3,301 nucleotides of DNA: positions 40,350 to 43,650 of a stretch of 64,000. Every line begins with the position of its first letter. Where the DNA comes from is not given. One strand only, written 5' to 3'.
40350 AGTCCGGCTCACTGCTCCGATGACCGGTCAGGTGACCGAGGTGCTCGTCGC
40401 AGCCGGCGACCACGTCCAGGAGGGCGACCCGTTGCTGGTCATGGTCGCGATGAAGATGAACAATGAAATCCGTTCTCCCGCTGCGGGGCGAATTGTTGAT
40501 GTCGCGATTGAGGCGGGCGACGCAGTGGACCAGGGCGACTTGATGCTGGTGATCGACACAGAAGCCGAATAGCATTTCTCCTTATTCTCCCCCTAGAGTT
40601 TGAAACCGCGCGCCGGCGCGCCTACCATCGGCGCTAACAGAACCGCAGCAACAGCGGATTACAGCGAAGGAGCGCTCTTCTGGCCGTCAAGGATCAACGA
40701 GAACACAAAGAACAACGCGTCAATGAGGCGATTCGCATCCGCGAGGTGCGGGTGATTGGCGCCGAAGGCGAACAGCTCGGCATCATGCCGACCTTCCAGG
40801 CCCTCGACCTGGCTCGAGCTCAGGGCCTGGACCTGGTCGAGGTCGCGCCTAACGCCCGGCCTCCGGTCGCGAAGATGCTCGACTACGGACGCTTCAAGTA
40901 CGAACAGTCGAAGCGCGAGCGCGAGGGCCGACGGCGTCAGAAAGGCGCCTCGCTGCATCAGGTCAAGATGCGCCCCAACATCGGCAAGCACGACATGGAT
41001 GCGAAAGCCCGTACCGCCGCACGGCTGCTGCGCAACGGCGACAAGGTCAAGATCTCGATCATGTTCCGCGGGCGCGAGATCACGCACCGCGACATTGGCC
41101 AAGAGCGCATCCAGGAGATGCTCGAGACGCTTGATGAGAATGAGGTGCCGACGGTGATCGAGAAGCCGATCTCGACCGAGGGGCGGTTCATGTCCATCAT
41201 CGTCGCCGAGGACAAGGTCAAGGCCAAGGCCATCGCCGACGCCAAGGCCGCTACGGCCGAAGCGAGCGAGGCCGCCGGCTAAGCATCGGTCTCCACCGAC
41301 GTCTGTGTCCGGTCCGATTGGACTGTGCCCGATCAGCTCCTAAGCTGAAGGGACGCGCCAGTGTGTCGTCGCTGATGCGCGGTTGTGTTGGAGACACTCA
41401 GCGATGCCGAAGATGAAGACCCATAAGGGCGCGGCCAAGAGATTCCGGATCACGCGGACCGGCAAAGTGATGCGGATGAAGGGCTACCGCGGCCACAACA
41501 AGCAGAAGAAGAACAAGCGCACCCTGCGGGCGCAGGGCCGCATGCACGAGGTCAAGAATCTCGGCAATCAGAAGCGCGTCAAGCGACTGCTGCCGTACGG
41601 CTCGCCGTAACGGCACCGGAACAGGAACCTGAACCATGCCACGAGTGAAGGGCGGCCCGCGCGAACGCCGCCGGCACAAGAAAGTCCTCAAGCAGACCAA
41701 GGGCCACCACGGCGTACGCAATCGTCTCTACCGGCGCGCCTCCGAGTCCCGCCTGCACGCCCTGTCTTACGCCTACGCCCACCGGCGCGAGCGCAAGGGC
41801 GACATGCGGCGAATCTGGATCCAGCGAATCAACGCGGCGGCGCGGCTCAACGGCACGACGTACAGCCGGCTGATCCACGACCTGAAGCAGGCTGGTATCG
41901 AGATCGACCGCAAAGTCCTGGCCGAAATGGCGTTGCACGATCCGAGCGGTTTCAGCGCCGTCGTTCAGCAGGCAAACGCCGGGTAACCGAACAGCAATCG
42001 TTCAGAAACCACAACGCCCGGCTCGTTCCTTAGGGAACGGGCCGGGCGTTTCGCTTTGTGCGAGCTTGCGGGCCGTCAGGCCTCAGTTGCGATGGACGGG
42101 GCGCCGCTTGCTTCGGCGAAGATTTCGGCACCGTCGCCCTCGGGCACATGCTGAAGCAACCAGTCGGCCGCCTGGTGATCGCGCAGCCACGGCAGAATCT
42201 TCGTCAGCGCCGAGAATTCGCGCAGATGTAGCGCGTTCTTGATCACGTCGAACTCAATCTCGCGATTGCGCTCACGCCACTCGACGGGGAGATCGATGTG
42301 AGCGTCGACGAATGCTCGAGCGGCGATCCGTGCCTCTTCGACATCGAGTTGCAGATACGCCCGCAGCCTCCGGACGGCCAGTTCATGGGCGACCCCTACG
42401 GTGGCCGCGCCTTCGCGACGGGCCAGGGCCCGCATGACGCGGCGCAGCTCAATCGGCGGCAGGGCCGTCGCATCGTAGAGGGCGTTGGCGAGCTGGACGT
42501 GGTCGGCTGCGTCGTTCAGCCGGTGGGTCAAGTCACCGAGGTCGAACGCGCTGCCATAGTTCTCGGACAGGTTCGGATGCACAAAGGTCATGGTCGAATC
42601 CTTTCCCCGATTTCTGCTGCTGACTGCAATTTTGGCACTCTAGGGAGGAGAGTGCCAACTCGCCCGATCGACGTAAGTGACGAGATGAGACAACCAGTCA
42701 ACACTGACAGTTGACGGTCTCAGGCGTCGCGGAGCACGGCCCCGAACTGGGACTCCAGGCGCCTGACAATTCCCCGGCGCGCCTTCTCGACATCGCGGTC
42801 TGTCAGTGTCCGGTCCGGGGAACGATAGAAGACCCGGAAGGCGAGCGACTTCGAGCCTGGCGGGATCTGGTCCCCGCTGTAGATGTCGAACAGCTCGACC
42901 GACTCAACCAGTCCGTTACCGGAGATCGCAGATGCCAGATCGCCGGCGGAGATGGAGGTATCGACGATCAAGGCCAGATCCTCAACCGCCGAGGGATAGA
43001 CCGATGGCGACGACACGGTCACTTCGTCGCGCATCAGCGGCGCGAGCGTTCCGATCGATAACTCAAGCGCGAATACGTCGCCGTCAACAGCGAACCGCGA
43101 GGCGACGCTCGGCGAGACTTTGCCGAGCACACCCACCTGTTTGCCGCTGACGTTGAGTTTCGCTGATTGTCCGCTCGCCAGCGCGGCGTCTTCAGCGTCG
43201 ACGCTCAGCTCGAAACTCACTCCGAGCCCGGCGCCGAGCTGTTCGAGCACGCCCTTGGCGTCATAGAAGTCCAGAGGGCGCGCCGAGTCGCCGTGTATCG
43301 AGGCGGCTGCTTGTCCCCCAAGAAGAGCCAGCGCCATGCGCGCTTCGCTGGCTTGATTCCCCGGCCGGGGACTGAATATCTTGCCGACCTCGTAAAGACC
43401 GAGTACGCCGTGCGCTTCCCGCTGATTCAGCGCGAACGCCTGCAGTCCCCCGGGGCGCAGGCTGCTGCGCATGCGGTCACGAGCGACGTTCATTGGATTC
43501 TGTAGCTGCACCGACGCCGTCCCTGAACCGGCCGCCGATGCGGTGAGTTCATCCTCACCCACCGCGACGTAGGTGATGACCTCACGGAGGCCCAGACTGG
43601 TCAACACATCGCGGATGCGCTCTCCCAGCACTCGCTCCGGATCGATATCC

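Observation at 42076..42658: Orphan gene under a perfect CIRCE operator: candidate new member of the HrcA heat-shock regulon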

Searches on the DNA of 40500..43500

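Call 70: search_rna_families(source=window, start=40500, end=43500, threshold=evalue, max_evalue=1)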
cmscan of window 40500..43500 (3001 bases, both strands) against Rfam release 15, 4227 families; matches with E-value up to 1: 0.
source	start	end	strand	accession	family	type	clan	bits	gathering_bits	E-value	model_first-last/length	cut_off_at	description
